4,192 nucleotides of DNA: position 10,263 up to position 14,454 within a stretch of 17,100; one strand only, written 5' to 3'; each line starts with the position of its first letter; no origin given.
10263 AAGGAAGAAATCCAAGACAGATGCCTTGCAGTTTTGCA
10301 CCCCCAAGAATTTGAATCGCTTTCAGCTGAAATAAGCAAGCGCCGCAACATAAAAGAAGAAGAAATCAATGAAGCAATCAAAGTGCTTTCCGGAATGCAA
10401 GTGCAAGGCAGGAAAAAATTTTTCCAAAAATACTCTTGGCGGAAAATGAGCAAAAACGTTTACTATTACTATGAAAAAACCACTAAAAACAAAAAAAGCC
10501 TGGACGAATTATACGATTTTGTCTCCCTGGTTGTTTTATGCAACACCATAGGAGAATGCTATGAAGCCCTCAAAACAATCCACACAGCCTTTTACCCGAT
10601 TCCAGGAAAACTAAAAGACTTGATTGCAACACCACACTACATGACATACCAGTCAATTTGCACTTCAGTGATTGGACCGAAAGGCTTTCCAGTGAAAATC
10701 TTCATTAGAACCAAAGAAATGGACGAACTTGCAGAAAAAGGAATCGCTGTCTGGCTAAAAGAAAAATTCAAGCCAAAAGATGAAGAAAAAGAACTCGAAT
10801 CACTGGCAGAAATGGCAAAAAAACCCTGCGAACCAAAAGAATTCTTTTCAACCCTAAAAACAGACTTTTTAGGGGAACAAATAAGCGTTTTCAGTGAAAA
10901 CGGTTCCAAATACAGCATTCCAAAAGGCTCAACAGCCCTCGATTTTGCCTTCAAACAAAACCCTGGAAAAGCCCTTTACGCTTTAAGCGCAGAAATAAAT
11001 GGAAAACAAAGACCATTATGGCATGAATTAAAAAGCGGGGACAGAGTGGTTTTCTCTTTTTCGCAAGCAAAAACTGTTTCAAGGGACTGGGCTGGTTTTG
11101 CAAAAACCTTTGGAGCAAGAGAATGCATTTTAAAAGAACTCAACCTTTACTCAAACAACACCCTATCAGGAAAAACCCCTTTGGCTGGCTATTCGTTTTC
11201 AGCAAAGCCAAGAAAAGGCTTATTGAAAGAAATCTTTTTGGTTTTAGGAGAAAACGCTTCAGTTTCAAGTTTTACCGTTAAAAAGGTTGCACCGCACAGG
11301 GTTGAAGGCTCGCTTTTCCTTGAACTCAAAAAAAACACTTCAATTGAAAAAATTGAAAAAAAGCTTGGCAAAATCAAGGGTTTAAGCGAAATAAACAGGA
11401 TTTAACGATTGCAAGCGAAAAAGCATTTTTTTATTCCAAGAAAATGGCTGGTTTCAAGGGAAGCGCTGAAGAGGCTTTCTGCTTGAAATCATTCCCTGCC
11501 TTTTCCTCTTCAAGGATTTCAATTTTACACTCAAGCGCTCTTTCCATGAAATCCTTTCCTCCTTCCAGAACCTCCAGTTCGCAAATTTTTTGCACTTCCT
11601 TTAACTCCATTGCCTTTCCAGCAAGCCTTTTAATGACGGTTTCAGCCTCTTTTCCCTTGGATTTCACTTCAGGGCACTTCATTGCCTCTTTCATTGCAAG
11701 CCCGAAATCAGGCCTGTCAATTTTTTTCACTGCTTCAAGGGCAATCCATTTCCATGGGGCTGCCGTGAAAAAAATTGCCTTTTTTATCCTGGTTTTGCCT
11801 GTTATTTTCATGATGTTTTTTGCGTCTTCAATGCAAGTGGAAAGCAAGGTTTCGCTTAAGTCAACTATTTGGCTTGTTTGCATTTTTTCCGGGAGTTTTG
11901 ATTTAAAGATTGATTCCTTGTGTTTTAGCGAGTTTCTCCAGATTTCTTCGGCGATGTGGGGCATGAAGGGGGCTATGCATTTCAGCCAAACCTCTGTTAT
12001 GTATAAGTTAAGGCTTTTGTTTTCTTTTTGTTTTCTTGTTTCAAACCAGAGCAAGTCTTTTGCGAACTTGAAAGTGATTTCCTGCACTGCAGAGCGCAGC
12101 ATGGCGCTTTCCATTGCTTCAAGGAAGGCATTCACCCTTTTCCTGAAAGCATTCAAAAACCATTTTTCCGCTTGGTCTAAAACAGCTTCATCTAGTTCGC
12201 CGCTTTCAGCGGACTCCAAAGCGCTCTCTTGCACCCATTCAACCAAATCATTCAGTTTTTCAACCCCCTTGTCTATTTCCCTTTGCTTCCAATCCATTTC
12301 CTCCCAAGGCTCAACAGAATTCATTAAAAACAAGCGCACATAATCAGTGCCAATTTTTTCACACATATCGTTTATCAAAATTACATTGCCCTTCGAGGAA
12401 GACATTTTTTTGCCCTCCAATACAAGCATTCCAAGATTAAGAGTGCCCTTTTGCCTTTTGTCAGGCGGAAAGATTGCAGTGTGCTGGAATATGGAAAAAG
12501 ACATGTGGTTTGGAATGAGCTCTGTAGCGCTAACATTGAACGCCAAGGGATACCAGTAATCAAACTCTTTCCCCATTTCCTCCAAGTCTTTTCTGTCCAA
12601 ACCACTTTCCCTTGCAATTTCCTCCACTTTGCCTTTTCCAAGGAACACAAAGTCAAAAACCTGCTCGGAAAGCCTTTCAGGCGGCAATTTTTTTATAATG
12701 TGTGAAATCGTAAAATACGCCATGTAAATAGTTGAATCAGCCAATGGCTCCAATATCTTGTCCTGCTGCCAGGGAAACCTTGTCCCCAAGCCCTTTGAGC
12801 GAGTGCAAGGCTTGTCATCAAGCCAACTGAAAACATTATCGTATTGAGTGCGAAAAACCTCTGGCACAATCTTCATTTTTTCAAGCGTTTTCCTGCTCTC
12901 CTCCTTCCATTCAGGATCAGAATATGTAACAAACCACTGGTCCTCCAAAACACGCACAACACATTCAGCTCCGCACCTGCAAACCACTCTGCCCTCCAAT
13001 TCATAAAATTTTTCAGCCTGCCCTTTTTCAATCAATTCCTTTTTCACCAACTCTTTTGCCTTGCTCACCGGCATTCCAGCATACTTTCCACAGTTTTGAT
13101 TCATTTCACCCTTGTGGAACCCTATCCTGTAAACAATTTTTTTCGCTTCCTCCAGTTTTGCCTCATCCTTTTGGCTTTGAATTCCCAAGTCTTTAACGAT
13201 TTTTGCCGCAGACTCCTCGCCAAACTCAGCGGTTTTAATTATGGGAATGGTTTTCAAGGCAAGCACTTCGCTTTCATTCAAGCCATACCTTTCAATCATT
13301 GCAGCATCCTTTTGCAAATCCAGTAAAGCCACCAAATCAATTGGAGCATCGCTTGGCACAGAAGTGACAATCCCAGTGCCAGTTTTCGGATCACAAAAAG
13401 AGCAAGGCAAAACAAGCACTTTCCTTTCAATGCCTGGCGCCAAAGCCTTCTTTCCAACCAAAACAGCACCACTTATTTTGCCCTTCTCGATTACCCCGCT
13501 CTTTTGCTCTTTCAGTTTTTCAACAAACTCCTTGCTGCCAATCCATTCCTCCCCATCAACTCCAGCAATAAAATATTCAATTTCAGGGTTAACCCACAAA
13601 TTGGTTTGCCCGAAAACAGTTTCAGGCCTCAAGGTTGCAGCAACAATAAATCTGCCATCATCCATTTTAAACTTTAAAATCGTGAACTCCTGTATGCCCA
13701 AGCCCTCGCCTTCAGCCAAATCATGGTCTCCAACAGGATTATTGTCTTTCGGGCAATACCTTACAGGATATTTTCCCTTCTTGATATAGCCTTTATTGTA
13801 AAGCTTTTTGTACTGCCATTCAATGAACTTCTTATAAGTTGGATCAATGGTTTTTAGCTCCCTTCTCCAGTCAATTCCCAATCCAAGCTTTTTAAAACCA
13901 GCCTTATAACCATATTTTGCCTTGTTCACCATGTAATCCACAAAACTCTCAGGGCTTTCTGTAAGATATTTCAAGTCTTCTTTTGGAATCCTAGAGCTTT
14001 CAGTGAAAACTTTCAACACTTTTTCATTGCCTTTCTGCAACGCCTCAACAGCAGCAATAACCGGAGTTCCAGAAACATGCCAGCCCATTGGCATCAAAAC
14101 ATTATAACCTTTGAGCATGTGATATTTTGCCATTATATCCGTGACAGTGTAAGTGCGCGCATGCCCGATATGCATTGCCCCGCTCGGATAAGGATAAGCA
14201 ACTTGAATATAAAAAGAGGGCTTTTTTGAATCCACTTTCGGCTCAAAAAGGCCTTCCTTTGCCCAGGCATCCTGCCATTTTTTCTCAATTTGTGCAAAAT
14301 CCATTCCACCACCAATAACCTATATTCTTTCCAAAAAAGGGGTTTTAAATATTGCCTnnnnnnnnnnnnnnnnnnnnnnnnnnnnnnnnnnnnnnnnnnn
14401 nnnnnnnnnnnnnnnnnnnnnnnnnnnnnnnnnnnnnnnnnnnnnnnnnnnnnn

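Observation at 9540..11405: Long RelA/SpoT homologue in an archaeal housekeeping context, with an intact HD hydrolase but an apparently dead synthetase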

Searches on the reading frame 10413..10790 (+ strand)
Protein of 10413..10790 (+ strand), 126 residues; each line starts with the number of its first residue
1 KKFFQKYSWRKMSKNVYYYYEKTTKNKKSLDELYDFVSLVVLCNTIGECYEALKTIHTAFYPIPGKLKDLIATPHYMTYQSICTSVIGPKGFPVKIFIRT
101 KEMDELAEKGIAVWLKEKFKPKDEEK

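Call 56: search_solved_structures(query=window:10413-10790:+, show_alignments=5, max_evalue=0.01)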
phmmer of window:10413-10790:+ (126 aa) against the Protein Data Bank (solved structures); distinct sequences matched with E-value up to 0.01: 13.
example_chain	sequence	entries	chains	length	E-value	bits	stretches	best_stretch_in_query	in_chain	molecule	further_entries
7oiw_A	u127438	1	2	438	1e-25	93.8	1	13-119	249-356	GTP pyrophosphokinase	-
8acu_A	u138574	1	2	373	2.5e-25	92.5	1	12-118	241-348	GTP pyrophosphokinase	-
6yxa_A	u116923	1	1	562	3.3e-25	92.1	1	12-118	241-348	GTP pyrophosphokinase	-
5xnx_A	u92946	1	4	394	2.3e-22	83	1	14-115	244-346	Bifunctional (p)ppGpp synthase/hydrolase RelA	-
8fr8_I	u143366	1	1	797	3.1e-22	82.6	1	14-115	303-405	GTP pyrophosphokinase RelA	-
1vj7_A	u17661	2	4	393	9.9e-20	74.4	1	13-115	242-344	Bifunctional RELA/SPOT | Bifunctional (p)ppGpp synthase/hydrolase RelA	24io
5iqr_8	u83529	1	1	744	5.1e-17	65.7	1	13-116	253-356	GTP pyrophosphokinase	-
5kps_A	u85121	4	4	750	5.1e-17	65.7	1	13-116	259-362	GTP pyrophosphokinase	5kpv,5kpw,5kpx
5l3p_z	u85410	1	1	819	6.1e-17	65.4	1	13-116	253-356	GTP pyrophosphokinase,GTP pyrophosphokinase,GTP pyrophosphokinase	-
9s6k_B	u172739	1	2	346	4.5e-15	59.4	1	12-111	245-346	GTP pyrophosphokinase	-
6s2t_A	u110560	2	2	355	2.2e-12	50.7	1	13-104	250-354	(P)ppGpp synthetase I, SpoT/RelA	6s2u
7ohg_A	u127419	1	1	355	2.2e-12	50.7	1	13-104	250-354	Guanosine-3',5'-bis(Diphosphate) 3'-pyrophosphohydrolase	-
6s2v_A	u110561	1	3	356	2.3e-12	50.7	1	13-104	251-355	(P)ppGpp synthetase I, SpoT/RelA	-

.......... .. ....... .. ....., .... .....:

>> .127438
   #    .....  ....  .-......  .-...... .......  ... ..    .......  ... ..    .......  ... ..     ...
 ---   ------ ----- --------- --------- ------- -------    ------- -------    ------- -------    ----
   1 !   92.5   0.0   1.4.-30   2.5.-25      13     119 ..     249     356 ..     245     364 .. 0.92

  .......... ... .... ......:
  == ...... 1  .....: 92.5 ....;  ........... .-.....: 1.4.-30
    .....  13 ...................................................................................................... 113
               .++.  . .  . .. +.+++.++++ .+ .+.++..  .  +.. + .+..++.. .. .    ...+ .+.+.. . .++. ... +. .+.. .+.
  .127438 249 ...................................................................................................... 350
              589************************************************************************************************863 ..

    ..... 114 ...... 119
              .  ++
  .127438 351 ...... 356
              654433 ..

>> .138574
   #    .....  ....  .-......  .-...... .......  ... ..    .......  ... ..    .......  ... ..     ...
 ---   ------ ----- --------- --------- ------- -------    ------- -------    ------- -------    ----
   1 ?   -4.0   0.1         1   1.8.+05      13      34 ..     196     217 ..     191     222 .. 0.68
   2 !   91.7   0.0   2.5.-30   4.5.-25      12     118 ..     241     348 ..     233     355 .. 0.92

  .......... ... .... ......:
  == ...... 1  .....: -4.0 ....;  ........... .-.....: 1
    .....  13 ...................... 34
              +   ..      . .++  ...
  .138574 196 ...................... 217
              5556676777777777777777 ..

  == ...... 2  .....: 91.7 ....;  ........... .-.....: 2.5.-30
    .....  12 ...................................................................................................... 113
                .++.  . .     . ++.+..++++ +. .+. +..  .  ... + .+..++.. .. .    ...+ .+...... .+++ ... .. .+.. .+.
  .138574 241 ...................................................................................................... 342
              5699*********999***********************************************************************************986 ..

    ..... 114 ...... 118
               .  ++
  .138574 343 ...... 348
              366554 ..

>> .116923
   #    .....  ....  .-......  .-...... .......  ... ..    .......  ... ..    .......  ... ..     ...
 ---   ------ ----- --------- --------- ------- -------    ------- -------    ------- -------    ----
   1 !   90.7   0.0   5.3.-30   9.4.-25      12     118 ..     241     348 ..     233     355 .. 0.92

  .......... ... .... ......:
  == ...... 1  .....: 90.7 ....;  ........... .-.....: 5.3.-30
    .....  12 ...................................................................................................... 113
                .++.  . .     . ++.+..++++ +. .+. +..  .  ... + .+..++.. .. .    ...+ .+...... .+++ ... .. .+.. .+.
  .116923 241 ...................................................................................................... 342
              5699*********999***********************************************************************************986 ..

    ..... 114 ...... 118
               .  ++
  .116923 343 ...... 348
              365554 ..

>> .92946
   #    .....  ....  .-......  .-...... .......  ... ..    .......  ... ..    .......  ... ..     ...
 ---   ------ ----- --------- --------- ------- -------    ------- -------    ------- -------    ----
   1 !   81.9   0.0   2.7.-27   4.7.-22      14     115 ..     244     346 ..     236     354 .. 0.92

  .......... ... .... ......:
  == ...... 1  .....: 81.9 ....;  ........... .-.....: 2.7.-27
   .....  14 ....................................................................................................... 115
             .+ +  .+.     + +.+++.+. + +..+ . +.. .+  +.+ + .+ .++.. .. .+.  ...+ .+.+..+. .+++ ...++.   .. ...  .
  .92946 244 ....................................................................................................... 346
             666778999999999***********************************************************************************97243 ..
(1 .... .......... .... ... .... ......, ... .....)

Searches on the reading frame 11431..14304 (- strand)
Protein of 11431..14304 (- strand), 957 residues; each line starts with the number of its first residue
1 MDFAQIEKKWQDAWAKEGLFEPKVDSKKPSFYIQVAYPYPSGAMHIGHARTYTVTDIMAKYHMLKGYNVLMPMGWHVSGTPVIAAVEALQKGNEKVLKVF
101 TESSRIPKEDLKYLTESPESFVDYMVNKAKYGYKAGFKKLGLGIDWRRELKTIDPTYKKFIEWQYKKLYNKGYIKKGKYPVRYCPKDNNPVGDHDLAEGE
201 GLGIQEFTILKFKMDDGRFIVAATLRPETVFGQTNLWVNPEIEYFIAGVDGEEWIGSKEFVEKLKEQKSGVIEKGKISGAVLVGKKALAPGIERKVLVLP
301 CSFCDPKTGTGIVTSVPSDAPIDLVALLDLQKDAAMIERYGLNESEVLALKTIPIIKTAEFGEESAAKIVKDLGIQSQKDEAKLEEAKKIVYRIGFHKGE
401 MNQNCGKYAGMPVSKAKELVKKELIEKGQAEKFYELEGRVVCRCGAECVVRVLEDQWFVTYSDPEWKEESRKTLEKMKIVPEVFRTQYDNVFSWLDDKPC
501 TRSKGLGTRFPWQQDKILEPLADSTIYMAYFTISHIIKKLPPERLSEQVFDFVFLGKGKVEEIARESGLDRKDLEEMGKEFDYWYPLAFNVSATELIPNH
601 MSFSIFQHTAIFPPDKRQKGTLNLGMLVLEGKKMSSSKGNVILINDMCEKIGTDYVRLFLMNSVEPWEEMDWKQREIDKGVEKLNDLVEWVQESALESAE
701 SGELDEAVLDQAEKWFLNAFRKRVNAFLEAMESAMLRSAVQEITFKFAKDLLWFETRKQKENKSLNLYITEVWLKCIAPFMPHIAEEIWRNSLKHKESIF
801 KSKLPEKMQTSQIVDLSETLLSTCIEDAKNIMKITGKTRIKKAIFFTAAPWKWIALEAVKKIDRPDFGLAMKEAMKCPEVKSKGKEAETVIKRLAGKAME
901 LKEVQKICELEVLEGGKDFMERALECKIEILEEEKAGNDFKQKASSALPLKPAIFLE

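Call 5: search_protein_families(library=pfam, proteins=[window:11431-14304:-], max_evalue=0.01)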
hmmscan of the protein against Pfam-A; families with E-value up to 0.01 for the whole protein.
window:11431-14304:- (957 aa): 5 families
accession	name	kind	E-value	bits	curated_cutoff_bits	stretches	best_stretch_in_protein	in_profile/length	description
PF00133.28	tRNA-synt_1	-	4.3e-42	144.8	22.7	1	9-664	1-406/414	tRNA synthetases class I (I, L, M and V)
PF09334.17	tRNA-synt_1g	-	1e-22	80.9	20.1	2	32-99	2-69/391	tRNA synthetases class I (M)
PF08264.19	Anticodon_1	-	1.4e-17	64.4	25.1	1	713-842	1-146/148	Anticodon-binding domain of tRNA ligase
PF01406.26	tRNA-synt_1e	-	3.9e-10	40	27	1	599-678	220-297/301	tRNA synthetases class I (C) catalytic domain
PF01921.24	tRNA-synt_1f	-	9.5e-07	28.5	27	1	628-692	276-340/360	tRNA synthetases class I (K)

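Call 7: search_protein_families(library=ncbifam, proteins=[window:11431-14304:-], max_evalue=0.001)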
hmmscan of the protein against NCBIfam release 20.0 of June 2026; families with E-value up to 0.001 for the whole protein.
window:11431-14304:- (957 aa): 21 families
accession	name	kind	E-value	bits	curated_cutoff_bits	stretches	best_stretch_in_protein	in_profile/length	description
NF008957.0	PRK12300.1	subfamily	0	1050.5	677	1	2-957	5-946/946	leucine--tRNA ligase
TIGR00395.1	leuS_arch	equivalog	9e-293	973.8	648.5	1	5-957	2-938/938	leucine--tRNA ligase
TIGR00422.1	valS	equivalog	4.1e-75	253.4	612.1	3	2-243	6-235/863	valine--tRNA ligase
NF009687.0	PRK13208.1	equivalog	6.7e-67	226.3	738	2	2-242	11-233/801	valine--tRNA ligase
NF004349.1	PRK05729.1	equivalog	7.1e-59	199.9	704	2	2-243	5-229/860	valine--tRNA ligase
TIGR00396.1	leuS_bact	equivalog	1.8e-58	198.4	548.4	3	2-83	2-83/843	leucine--tRNA ligase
TIGR00392.1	ileS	equivalog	4e-51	174.2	621.4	2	2-318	7-333/861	isoleucine--tRNA ligase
NF000540.1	alt_ValS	exception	2.7e-34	118.2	900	2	5-243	8-250/827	valine--tRNA ligase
NF011492.0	PRK14900.1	equivalog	5.9e-32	110.5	1783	2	4-246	16-247/1044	valine--tRNA ligase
NF000258.1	MupB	exception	1.6e-24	85.9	1900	2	7-373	9-367/1033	mupirocin-resistant isoleucine--tRNA ligase MupB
TIGR00398.1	metG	equivalog_domain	1.7e-24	86.4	336.35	3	624-791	318-500/530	methionine--tRNA ligase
NF000257.1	MupA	exception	1.6e-19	69.2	1900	2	13-333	15-329/1024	mupirocin-resistant isoleucine--tRNA ligase MupA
NF008900.0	PRK12267.1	equivalog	4e-19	68.5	598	2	27-199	2-143/648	methionine--tRNA ligase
NF040702.1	ileS_w_GNAT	exception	2.4e-17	61.9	1999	1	2-184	18-195/1100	isoleucine--tRNA ligase, N-acetyltransferase domain-containing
NF001100.0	PRK00133.1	equivalog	5.1e-17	61.7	587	2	624-829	321-540/676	methionine--tRNA ligase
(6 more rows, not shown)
